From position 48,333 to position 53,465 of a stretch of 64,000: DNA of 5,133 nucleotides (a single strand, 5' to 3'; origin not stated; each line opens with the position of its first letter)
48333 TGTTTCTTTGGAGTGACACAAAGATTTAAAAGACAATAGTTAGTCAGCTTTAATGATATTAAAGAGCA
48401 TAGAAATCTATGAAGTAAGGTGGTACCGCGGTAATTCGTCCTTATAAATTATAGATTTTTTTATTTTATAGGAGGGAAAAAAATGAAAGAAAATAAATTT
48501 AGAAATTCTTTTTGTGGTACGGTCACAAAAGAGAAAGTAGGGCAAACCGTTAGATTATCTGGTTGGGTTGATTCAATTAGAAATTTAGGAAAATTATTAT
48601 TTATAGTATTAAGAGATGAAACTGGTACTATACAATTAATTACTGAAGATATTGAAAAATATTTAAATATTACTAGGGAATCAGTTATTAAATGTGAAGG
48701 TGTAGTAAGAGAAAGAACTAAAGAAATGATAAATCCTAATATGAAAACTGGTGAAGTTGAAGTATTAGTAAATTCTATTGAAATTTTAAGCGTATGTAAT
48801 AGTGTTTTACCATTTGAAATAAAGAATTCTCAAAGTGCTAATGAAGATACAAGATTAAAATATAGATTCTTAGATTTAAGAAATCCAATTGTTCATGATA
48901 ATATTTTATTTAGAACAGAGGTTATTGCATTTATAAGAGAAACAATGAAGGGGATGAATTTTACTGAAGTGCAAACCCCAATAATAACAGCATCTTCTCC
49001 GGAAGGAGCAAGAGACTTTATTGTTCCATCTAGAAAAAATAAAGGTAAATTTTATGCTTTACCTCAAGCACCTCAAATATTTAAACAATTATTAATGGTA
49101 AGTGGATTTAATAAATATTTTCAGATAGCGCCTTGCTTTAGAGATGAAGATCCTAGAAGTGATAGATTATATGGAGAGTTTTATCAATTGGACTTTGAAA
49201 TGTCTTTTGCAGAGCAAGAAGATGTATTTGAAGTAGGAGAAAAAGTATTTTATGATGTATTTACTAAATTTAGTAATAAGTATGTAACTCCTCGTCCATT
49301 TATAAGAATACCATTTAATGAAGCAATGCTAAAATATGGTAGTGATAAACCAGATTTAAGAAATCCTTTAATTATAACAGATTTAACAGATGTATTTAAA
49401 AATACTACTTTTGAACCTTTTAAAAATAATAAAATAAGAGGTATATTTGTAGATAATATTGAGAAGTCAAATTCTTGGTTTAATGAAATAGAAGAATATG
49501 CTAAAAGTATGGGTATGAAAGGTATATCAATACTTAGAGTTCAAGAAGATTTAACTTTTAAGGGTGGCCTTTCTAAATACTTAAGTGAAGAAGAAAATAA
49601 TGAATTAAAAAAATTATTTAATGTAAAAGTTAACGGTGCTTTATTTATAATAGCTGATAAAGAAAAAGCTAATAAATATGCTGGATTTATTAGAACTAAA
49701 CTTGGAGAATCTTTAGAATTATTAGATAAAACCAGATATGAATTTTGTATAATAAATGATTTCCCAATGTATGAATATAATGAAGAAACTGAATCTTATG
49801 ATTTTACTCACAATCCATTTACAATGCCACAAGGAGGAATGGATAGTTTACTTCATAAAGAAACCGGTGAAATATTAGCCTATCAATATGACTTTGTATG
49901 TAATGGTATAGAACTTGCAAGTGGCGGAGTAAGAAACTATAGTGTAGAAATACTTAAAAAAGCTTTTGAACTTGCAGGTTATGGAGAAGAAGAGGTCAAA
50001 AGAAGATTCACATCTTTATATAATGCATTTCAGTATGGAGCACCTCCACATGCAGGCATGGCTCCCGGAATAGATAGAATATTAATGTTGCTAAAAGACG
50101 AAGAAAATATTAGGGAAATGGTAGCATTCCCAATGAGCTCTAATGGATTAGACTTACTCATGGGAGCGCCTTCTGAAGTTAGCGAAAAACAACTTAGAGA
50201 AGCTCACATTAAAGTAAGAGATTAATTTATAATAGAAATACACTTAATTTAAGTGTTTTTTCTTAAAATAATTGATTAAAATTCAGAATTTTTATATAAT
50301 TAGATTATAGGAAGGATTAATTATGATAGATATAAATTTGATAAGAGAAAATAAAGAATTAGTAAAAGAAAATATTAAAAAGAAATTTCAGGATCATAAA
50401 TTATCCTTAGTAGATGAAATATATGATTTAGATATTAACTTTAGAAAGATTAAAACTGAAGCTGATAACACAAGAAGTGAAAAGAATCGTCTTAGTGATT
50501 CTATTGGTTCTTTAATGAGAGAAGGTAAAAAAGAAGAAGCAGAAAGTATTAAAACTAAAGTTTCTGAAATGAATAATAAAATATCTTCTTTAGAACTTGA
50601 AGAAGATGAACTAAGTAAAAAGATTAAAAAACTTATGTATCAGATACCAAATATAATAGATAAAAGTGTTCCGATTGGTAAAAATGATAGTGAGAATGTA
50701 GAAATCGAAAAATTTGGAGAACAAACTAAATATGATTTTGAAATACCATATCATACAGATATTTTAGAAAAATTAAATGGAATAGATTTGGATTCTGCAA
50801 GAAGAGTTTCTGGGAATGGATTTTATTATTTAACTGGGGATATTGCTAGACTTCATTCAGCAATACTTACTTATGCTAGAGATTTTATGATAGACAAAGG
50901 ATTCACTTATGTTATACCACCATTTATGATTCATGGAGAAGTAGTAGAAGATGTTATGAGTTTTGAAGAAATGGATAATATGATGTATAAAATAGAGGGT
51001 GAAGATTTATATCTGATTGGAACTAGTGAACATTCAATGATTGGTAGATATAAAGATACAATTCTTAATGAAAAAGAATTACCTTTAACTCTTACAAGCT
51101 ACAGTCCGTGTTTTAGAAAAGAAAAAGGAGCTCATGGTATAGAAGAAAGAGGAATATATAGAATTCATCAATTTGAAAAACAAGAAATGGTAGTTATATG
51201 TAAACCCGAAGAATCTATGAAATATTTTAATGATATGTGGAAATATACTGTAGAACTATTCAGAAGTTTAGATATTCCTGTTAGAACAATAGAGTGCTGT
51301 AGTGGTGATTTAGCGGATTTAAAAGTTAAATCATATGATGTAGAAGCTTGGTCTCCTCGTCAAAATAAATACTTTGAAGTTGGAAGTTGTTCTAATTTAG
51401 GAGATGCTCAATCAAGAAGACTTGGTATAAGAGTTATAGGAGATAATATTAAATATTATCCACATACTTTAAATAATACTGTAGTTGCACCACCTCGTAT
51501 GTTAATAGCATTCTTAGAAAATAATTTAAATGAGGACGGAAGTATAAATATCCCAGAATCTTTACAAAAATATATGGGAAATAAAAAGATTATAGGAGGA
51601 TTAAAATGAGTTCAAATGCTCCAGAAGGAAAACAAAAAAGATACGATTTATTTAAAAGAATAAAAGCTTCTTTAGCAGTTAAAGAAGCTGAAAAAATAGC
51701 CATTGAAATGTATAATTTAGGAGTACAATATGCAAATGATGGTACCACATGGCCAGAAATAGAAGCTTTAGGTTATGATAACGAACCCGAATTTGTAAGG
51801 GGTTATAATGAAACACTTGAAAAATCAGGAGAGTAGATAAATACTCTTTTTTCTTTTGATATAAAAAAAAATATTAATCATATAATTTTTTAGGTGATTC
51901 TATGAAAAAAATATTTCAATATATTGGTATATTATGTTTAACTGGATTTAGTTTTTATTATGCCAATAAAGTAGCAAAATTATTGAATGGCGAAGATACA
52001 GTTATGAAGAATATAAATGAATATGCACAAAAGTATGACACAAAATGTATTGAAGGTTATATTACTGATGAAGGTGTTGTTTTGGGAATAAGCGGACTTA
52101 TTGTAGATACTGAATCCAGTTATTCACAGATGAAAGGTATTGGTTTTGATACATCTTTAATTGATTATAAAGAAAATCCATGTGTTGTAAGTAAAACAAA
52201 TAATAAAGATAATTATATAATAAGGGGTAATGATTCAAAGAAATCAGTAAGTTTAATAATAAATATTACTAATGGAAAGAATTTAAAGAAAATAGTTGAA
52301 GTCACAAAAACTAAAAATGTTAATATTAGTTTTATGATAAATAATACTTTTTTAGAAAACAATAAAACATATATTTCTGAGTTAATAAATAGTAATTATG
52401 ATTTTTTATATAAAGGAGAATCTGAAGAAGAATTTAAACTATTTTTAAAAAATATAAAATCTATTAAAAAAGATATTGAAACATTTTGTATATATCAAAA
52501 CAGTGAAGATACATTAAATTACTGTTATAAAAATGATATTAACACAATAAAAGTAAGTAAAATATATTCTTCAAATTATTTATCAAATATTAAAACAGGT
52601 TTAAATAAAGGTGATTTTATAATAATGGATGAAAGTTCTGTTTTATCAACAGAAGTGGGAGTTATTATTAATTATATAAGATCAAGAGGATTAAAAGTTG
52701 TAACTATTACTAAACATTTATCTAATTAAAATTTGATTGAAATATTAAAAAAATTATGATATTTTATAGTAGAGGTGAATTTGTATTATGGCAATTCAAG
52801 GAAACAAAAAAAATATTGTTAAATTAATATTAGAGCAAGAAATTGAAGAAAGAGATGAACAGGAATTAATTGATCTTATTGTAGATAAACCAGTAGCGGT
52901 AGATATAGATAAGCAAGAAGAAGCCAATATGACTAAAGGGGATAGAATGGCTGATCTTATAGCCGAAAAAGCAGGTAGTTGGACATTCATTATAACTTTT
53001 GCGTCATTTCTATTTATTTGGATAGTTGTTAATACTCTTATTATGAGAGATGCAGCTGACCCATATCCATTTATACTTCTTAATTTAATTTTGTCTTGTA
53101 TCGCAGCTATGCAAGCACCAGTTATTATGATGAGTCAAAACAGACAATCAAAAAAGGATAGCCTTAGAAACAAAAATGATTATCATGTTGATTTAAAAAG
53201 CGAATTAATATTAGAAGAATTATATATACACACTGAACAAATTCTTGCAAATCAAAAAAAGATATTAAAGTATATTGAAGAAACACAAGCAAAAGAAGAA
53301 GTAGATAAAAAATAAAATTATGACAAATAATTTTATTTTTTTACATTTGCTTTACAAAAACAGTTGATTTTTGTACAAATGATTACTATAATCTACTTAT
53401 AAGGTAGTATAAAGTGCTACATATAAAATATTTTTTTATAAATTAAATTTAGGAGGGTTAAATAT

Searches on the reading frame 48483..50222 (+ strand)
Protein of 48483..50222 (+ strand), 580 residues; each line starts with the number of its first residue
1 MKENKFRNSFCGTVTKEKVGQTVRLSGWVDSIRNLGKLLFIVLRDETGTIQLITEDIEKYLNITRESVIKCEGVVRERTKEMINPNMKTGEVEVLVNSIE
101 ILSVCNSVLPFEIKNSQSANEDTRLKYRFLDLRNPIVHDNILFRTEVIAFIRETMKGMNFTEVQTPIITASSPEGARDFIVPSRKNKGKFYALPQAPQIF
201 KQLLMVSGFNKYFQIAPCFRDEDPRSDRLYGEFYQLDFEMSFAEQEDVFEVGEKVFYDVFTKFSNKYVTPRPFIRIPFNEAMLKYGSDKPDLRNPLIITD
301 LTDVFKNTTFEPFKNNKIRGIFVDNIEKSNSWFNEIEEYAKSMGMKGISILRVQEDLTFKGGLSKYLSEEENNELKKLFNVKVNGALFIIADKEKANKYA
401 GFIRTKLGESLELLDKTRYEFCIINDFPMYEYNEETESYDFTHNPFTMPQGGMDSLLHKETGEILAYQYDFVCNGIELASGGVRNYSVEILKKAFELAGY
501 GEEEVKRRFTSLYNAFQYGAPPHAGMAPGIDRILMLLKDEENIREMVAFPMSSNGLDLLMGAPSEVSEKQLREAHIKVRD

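Call 17: find_related_loci(query=window:48483-50222:+, collection=genome_contigs, flank=10000)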
Query window:48483-50222:+ (580 aa) in genome_contigs; peptide patterns used: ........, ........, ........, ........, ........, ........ (x = any residue, [..] = any of these).
600 stretches matched a pattern (row limit reached: there are more); 598 encode a relative of the query (tblastn E <= 1e-3); the best 80 are kept; 80 distinct loci.
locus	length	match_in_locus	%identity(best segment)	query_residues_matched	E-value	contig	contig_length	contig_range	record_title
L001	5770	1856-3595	68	2-580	0e+0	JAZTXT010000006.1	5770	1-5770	MAG: Bacilli bacterium isolate T1900045328_YK20190017.MAGScoT_cleanbin_000091 SGB_6491_k141_2865056, whole genome shotgu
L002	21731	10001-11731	68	4-580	0e+0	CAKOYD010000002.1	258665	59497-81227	MAG: uncultured Bacilli bacterium isolate REFINED_METABAT215_TOP10_CONTIGS_1500_ASSEMBLY_K77_MERGED__Hadza_MoBio_hadza-I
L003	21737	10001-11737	67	3-580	0e+0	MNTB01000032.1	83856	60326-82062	MAG: Firmicutes bacterium CAG:321_26_22 Ley3_66761_scaffold_457, whole genome shotgun sequence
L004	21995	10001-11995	64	3-579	0e+0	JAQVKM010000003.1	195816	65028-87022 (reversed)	MAG: Bacilli bacterium isolate STE_87 NODE_77_length_195816_cov_6.376603_Sandtown_E, whole genome shotgun sequence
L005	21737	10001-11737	61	3-579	0e+0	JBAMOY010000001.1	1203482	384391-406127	MAG: Bacilli bacterium isolate contig_25558.circular contig_25558, whole genome shotgun sequence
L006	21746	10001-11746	60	1-579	0e+0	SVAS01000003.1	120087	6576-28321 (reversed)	MAG: Bacillota bacterium isolate SIG208 NODE_3540_length_120087_cov_14.406035, whole genome shotgun sequence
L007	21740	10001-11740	61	1-579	0e+0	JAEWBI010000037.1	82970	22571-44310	MAG: Bacillota bacterium isolate OH_PBB_246 k127_59578, whole genome shotgun sequence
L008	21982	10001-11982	61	3-579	0e+0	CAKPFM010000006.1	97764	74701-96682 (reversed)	MAG: uncultured Bacilli bacterium isolate REFINED_METABAT215_TOP10_CONTIGS_1500_ASSEMBLY_K77_MERGED__Hadza_MoBio_hadza-A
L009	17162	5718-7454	60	3-579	0e+0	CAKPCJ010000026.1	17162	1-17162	MAG: uncultured Bacilli bacterium isolate REFINED_METABAT215_TOP10_CONTIGS_1500_ASSEMBLY_K77_MERGED__Hadza_MoBio_hadza-I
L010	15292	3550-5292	58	1-579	0e+0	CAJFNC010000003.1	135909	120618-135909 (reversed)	uncultured Ruminococcus sp. isolate Chicken_8_mag_93 genome assembly, contig: MAGpy_11413_8_idba_bin_93_fascaffold_75, w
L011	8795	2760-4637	58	4-578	0e+0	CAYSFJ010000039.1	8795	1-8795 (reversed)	MAG TPA_asm: uncultured Mycoplasma sp. isolate binchicken_co354_426 genome assembly, contig: NODE_9489_length_8795_cov_8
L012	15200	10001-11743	57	1-579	0e+0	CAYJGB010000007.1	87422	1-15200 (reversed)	MAG TPA_asm: uncultured Eubacteriales bacterium isolate ERP123703_co3_160 genome assembly, contig: NODE_208_length_87422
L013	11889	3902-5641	59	1-579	0e+0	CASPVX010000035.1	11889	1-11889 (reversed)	MAG: uncultured Bacilli bacterium isolate extra-ERR2497919.9_1677795671 genome assembly, contig: NODE_493_length_11889_c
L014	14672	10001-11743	58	4-579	0e+0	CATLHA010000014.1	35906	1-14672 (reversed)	MAG TPA_asm: uncultured Bacillales bacterium isolate MGG03199_1680015500 genome assembly, contig: ERR2497919_169, whole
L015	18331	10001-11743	57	1-579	0e+0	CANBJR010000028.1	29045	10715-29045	MAG TPA_asm: uncultured Clostridia bacterium isolate SRR16632754_bin.1_metawrap_v1.3_MAG genome assembly, contig: NODE.3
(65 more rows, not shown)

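Call 47: find_homologous_proteins(query=window:48483-50222:+, max_evalue=1e-100)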
Query window:48483-50222:+ (580 aa): 8000 proteins with E <= 1e-100 among 8000 candidates; the best 120 are listed.
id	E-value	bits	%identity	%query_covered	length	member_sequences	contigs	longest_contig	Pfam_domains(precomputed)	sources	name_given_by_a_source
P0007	0.0e+0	1310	100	100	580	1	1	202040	PF01336.32,PF02938.20,PF00152.26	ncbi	-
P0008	0.0e+0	1217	91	100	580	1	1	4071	PF01336.32,PF02938.20,PF00152.26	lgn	-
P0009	0.0e+0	1144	86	100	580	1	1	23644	PF01336.32,PF02938.20,PF00152.26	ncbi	-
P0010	1.2e-291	986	72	100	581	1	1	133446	PF01336.32,PF02938.20,PF00152.26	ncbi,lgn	-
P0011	3.4e-282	955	87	82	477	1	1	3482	PF02938.20,PF00152.26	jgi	jgi:aspartyl-tRNA synthetase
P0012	2.4e-276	936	69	99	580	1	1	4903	PF01336.32,PF02938.20,PF00152.26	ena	-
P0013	2.6e-276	935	69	99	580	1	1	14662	PF01336.32,PF02938.20,PF00152.26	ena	-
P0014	1.5e-275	933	69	99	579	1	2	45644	PF01336.32,PF02938.20,PF00152.26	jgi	-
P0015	3.8e-275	932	70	99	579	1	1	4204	PF01336.32,PF02938.20,PF00152.26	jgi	-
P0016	4.0e-275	932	70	100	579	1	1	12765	PF01336.32,PF02938.20,PF00152.26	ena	-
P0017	4.4e-275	931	69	99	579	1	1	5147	PF01336.32,PF02938.20,PF00152.26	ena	-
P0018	5.2e-275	931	69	100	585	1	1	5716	PF01336.32,PF02938.20,PF00152.26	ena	-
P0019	8.2e-275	931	69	99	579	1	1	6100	PF01336.32,PF02938.20,PF00152.26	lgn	-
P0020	1.4e-274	930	70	99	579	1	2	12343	PF01336.32,PF02938.20,PF00152.26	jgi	-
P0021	1.5e-274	930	69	99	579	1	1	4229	PF01336.32,PF02938.20,PF00152.26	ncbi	-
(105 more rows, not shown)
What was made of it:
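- On Small acid-soluble spore proteins or other spore-protein families: The nearest relatives found by AspRS are uncultured gut 'Bacilli bacterium' MAGs (calls 17, 47).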

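Call 48: find_encoding_contigs(protein=P0008, flank=10000)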
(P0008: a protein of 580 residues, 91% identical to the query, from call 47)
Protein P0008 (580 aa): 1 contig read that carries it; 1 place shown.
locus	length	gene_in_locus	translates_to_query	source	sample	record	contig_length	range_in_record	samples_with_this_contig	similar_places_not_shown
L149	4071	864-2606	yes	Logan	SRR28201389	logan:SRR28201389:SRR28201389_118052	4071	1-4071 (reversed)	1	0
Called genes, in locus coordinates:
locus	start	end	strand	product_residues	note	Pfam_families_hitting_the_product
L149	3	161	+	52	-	?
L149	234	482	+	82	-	-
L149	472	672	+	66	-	-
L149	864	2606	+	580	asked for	PF01336:tRNA_anti-codon, PF00152:tRNA-synt_2, PF02938:GAD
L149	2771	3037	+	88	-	-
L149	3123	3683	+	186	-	PF06210:DUF1003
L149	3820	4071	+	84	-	?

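Call 49: find_encoding_contigs(protein=P0009, flank=10000)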
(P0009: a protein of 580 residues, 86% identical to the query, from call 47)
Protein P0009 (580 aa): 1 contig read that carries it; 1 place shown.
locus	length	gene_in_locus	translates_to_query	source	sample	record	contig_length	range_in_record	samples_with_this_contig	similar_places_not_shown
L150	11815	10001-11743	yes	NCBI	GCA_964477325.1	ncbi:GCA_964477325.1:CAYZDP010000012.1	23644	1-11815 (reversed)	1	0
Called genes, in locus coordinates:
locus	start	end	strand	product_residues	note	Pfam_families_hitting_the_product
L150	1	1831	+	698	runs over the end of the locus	PF17876:CSD2 (weak), PF00773:RNB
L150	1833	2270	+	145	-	PF01668:SmpB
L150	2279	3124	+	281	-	PF00590:TP_methylase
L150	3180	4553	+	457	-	PF07992:Pyr_redox_2 (faint), PF21688:FAD-depend_C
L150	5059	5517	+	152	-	PF02870:Methyltransf_1N, PF01035:DNA_binding_1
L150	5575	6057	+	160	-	-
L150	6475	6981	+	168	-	PF13958:ToxN_toxin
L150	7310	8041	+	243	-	PF01551:Peptidase_M23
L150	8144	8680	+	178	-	-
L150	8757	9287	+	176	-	-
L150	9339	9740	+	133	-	-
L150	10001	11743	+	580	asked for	PF01336:tRNA_anti-codon, PF00152:tRNA-synt_2, PF02938:GAD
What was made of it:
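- Copy number is six versus two, and the array is absent in the next relative (calls 48, 49). In L150 the region upstream of aspS carries ToxN, an M23 peptidase and unknown ORFs (call 49), so this neighbourhood is variable and rich in defence genes.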

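Call 50: find_encoding_contigs(protein=P0011, flank=10000)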
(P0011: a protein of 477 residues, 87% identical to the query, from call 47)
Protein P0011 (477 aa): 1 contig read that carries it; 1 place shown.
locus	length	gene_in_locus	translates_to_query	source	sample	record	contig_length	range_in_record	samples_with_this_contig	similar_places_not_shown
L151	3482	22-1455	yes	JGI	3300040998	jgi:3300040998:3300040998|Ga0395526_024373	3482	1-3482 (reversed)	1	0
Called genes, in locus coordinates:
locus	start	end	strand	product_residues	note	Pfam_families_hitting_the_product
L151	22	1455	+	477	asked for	PF00152:tRNA-synt_2, PF02938:GAD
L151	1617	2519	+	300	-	PF00149:Metallophos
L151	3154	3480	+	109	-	?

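Call 51: find_encoding_contigs(protein=P0010, flank=10000)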
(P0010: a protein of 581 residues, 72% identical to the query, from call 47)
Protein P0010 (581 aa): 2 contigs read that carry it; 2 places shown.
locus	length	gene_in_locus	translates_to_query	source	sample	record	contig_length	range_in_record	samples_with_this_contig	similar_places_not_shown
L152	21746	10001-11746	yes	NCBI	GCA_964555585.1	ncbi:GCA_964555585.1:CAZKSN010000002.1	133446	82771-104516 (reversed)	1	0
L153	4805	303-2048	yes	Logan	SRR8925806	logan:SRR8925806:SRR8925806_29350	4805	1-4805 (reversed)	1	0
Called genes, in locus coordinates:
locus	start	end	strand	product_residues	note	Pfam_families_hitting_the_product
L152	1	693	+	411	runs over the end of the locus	PF03952:Enolase_N, PF00113:Enolase_C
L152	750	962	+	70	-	PF03840:SecG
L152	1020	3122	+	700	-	PF08206:OB_RNB, PF17876:CSD2 (weak), PF00773:RNB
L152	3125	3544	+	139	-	PF01668:SmpB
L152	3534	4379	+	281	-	PF00590:TP_methylase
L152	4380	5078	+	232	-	PF07314:Lit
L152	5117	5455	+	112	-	-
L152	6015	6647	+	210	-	PF18907:DUF5662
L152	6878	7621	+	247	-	PF19567:CpsB_CapC (weak), PF13263:PHP_C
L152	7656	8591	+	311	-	PF13175:AAA_15 (faint), PF02463:SMC_N (faint), PF00005:ABC_tran, PF13304:AAA_21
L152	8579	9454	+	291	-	PF01061:ABC2_membrane, PF12698:ABC2_membrane_3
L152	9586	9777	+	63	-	-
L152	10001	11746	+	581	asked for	PF01336:tRNA_anti-codon, PF00152:tRNA-synt_2, PF02938:GAD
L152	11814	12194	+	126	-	PF06397:Desulfoferrod_N, PF01880:Desulfoferrodox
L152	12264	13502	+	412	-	PF02491:SHS2_FTSA, PF11104:PilM_2, PF06723:MreB_Mbl (weak), PF14450:FtsA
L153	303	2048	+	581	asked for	PF01336:tRNA_anti-codon, PF00152:tRNA-synt_2, PF02938:GAD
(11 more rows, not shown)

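Call 58: list_cluster_members(proteins=[L149:234-479:+, L149:472-669:+, L149:2771-3034:+])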
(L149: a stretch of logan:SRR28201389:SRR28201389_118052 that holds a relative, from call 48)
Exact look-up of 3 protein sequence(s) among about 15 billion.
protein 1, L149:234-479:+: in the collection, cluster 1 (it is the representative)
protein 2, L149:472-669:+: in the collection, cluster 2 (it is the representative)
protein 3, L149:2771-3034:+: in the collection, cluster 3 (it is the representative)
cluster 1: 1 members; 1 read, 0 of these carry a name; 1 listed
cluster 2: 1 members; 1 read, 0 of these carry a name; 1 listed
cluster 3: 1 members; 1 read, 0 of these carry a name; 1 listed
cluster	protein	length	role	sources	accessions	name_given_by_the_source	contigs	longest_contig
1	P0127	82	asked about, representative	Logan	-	-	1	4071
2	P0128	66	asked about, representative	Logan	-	-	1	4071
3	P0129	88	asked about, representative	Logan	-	-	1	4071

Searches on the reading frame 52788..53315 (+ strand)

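Call 12: search_protein_families(library=pfam, proteins=[window:52788-53315:+], max_evalue=0.001)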
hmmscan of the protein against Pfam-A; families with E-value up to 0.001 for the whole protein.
window:52788-53315:+ (175 aa): 1 family
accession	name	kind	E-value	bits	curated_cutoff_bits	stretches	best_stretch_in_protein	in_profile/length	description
PF06210.16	DUF1003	-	5.3e-35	120.1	27.4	1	63-159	2-99/103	Protein of unknown function (DUF1003)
